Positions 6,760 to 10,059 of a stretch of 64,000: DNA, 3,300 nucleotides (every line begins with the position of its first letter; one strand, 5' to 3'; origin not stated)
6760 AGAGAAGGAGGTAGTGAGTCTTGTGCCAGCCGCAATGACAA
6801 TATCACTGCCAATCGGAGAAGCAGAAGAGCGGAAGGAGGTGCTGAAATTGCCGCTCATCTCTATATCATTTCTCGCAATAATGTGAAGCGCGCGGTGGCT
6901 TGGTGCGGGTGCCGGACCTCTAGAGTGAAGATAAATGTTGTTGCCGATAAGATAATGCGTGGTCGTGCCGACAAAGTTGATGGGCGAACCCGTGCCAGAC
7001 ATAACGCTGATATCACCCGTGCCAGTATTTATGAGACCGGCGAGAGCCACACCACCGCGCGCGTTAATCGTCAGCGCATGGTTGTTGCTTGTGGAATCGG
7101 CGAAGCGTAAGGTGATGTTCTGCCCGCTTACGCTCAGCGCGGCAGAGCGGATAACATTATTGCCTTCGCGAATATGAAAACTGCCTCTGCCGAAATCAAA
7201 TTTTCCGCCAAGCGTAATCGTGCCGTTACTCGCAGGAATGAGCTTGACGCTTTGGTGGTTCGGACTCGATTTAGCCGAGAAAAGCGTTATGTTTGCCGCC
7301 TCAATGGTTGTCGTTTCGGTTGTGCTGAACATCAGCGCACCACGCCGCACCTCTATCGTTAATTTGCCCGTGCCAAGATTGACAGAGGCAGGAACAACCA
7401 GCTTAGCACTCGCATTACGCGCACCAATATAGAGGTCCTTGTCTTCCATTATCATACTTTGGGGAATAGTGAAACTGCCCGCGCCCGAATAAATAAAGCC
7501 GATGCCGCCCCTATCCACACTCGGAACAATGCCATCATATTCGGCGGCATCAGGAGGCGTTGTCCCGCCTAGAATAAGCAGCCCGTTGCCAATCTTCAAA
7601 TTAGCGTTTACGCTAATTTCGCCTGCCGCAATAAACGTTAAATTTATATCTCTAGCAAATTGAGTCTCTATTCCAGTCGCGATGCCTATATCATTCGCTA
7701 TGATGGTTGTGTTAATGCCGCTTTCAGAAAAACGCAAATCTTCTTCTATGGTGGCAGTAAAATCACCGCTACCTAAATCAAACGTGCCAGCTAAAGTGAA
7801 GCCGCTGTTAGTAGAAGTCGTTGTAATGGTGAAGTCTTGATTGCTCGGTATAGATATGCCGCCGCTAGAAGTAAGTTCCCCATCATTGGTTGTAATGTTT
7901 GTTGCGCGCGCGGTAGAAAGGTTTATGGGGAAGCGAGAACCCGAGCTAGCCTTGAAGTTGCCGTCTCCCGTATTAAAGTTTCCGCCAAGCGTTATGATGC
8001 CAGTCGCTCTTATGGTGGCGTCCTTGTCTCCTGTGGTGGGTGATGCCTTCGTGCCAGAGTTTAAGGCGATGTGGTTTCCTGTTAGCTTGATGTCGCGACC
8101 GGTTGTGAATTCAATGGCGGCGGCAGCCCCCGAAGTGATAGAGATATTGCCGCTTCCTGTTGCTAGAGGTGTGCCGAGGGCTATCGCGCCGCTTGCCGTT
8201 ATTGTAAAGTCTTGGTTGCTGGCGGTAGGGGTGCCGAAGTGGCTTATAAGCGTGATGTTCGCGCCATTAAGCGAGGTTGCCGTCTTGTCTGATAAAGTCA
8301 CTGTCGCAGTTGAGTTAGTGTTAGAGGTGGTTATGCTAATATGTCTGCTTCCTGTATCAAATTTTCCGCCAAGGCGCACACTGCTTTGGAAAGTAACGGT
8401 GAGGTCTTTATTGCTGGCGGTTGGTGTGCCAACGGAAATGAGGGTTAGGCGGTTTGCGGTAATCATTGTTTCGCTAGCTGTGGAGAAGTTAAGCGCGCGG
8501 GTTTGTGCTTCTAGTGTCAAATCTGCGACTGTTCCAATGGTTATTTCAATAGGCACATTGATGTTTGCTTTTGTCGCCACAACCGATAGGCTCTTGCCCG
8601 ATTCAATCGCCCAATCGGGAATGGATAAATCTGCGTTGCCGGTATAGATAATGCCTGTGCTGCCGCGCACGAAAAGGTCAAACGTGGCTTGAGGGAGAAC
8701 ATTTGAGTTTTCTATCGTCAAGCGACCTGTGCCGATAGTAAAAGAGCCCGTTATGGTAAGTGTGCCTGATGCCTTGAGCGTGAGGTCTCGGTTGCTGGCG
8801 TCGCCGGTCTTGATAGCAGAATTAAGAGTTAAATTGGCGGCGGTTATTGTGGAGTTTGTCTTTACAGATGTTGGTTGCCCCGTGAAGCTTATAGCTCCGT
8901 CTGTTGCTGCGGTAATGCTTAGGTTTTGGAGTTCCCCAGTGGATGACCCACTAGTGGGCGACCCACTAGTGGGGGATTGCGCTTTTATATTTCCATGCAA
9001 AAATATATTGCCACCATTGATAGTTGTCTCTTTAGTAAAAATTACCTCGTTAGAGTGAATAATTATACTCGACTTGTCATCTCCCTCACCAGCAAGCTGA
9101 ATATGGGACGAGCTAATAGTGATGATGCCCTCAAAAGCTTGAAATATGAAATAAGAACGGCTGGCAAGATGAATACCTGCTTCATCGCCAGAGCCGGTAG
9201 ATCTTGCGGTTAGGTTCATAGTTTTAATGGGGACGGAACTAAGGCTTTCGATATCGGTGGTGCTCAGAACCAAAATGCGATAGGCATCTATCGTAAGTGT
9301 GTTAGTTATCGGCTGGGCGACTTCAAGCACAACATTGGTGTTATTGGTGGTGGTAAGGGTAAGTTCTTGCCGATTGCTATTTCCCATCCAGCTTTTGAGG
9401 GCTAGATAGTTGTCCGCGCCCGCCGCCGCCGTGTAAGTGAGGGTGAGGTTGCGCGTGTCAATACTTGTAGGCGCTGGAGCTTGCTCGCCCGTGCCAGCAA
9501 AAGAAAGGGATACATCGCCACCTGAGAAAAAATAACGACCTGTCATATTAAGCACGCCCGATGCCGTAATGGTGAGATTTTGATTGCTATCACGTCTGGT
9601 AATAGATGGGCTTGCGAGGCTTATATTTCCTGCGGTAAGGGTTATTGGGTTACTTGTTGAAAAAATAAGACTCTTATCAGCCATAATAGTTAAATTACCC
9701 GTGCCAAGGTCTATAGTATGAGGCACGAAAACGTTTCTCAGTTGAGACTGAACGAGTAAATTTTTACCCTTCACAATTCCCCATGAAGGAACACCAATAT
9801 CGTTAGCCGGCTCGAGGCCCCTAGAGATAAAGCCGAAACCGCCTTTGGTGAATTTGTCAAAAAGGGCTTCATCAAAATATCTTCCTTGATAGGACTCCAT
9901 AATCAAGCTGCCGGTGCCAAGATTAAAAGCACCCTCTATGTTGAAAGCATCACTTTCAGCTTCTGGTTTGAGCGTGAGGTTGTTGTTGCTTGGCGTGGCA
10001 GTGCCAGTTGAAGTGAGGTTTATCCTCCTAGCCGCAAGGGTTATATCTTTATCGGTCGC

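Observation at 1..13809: A 13.8-kb minus-strand ORF (>=4603 codons) missing from the ORF track: a giant TpsA/FHA-like exoprotein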

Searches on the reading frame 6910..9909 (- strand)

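Call 69: search_protein_families(library=pfam, proteins=[window:6910-9909:-], max_evalue=1)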
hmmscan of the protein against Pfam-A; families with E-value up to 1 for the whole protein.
window:6910-9909:- (1000 aa): 3 families
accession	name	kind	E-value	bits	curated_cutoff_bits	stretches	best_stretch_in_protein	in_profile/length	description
PF03721.20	UDPG_MGDP_dh_N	-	0.029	14.4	27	1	467-519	57-113/187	UDP-glucose/GDP-mannose dehydrogenase family, NAD binding domain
PF03076.19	GP3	-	0.16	12.5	25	1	528-575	26-73/160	Equine arteritis virus GP3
PF13336.12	AcetylCoA_hyd_C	-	0.25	11.7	23.7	0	940-990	30-80/154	Acetyl-CoA hydrolase/transferase C-terminal domain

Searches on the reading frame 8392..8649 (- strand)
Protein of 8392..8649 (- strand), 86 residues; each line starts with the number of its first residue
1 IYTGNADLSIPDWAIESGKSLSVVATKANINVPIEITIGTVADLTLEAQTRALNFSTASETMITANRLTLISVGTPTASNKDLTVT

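Call 79: search_solved_structures(query=A5, max_evalue=1)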
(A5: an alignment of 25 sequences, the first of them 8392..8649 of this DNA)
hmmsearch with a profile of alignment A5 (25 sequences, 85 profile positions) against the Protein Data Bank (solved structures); distinct sequences matched with E-value up to 1: 18.
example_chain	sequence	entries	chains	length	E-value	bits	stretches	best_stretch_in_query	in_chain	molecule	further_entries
4y9y_H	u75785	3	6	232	0.45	14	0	19-62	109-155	Proteasome subunit beta type-2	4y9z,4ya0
5bxl_H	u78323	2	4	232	0.56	13.7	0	19-65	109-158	Proteasome subunit beta type-2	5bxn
1g0u_H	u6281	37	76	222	0.62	13.6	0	19-62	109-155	PROTEASOME COMPONENT PUP1 | 20S PROTEASOME | proteasome endopeptidase complex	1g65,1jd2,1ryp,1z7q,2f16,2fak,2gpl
4ya1_H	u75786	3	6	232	0.63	13.5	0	19-62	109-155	Proteasome subunit beta type-2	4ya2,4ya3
6fvt_i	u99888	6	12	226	0.65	13.5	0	19-62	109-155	Proteasome subunit beta type-2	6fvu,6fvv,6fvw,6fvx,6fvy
6hwc_H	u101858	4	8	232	0.66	13.5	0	19-62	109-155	Proteasome subunit beta type-2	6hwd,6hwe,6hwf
5fg7_H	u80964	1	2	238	0.69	13.4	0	19-62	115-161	Proteasome subunit beta type-2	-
9ey9_H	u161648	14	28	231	0.69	13.4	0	19-62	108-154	proteasome endopeptidase complex | Proteasome subunit beta type-2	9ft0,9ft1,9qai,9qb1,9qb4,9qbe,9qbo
1fnt_I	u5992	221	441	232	0.7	13.4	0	19-62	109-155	PROTEASOME COMPONENT PUP1 | Proteasome subunit beta type-2 | Proteasome endopeptidase complex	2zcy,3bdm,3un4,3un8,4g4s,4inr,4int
5fg9_H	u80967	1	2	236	0.71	13.4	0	19-62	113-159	Proteasome subunit beta type-2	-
5fgi_H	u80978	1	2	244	0.72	13.4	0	19-62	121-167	Proteasome subunit beta type-2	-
9fsv_H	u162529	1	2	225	0.78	13.2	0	19-62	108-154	Proteasome subunit beta type-10,Proteasome subunit beta type-2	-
6hv3_H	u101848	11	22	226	0.79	13.2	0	19-62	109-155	Proteasome subunit beta type-10,Proteasome subunit beta type-2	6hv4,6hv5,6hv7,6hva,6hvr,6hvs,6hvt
9rla_I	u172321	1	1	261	0.8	13.2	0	19-62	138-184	Proteasome subunit beta type-2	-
4y8r_H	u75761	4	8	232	0.82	13.2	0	19-62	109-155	Proteasome subunit beta type-2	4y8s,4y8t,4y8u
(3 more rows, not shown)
